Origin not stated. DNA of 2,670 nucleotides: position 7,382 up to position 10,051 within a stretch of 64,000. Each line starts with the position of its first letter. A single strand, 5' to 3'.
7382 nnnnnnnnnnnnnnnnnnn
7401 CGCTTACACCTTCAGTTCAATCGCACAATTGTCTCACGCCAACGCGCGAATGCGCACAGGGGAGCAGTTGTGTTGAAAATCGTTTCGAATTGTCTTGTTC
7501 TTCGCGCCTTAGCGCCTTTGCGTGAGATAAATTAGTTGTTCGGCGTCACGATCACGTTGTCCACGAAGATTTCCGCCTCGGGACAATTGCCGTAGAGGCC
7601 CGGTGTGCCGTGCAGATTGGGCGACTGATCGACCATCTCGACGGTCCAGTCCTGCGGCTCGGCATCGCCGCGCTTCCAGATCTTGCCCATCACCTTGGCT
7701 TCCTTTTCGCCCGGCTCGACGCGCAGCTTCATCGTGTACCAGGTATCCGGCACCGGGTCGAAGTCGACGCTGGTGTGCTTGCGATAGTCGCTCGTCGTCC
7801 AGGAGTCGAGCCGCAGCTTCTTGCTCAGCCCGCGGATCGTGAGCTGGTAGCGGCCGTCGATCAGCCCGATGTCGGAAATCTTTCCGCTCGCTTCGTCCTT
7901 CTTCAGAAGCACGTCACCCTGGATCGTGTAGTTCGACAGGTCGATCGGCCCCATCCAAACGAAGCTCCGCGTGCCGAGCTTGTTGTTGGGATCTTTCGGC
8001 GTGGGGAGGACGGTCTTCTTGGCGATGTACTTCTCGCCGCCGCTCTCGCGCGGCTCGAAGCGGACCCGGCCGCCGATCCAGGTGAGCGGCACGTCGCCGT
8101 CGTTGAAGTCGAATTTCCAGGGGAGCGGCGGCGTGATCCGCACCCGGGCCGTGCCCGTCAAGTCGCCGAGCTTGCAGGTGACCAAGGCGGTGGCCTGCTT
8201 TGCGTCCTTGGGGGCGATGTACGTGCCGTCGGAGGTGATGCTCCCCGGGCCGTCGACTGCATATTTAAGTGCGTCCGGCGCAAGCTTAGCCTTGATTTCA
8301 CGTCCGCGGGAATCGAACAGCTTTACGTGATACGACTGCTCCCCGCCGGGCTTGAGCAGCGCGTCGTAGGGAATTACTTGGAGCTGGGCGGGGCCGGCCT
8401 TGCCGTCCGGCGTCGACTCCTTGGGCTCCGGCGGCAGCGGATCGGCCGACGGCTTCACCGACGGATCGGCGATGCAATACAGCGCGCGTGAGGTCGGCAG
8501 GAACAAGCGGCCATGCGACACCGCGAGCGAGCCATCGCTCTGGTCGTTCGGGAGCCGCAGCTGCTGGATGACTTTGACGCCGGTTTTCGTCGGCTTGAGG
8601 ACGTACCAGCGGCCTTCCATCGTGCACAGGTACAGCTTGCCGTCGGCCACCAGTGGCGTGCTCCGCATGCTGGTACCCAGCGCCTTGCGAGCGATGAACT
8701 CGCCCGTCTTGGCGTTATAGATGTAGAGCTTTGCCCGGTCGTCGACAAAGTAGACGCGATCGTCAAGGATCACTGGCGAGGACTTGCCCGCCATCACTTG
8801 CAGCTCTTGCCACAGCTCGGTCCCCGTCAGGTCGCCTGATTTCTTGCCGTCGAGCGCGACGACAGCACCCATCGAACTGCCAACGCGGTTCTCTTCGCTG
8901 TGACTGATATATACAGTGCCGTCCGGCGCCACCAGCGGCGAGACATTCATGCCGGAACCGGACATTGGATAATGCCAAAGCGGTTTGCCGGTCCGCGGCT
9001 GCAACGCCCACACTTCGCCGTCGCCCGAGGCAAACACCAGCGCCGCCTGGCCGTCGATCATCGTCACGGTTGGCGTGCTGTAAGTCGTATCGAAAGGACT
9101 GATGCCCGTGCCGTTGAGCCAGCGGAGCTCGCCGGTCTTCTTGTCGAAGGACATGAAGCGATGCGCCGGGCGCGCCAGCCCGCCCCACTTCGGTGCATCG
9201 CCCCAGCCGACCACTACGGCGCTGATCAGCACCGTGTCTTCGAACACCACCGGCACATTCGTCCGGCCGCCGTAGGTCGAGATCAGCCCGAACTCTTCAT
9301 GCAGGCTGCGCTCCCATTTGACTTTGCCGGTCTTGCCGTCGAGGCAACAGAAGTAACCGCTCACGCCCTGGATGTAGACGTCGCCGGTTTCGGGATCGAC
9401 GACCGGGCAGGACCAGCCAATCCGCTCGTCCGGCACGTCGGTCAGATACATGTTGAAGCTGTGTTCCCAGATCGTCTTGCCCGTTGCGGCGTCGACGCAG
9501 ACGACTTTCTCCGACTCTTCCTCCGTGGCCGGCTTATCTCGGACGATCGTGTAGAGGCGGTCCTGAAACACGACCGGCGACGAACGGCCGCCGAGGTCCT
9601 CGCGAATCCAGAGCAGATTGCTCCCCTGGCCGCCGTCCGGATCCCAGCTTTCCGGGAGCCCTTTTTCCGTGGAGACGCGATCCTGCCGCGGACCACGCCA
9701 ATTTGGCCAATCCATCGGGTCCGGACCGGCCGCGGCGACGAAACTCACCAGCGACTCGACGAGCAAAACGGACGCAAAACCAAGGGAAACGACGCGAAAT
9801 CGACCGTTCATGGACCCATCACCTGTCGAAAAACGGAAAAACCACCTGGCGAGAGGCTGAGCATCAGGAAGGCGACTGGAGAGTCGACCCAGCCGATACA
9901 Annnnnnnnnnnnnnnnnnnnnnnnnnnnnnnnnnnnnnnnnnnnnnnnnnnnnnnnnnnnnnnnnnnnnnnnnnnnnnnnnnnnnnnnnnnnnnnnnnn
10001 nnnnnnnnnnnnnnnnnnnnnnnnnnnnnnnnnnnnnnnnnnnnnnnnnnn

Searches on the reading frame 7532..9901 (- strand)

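Call 11: search_protein_families(library=pfam, proteins=[window:7532-9901:-], max_evalue=0.001)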
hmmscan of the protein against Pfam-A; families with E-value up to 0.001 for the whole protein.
window:7532-9901:- (789 aa): 3 families
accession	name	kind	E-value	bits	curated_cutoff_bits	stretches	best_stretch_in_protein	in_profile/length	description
PF13360.13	PQQ_2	-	7.3e-30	104.8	27.6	2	131-338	3-180/233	Outer membrane protein assembly factor BamB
PF13570.13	Beta-prop_ACSF4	-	4.6e-17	62.8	133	2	127-199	25-88/329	Beta-alanine-activating enzyme, beta-propeller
PF01011.28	PQQ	-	1.7e-11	44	26.7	1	106-261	50-204/595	Glucose/ethanol/alcohol dehydrogenase, beta-propeller domain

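Call 55: search_protein_families(library=pfam, proteins=[window:7532-9901:-], max_evalue=0.1)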
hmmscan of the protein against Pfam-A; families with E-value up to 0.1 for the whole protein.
window:7532-9901:- (789 aa): 4 families
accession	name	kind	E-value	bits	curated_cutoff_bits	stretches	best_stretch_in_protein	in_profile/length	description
PF13360.13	PQQ_2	-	7.3e-30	104.8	27.6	2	131-338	3-180/233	Outer membrane protein assembly factor BamB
PF13570.13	Beta-prop_ACSF4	-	4.6e-17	62.8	133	3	127-199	25-88/329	Beta-alanine-activating enzyme, beta-propeller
PF01011.28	PQQ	-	1.7e-11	44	26.7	1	106-261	50-204/595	Glucose/ethanol/alcohol dehydrogenase, beta-propeller domain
PF23727.1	Beta-prop_FAM234A_B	-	0.007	15.4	26.4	0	126-151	308-333/467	FAM234A/B beta-propeller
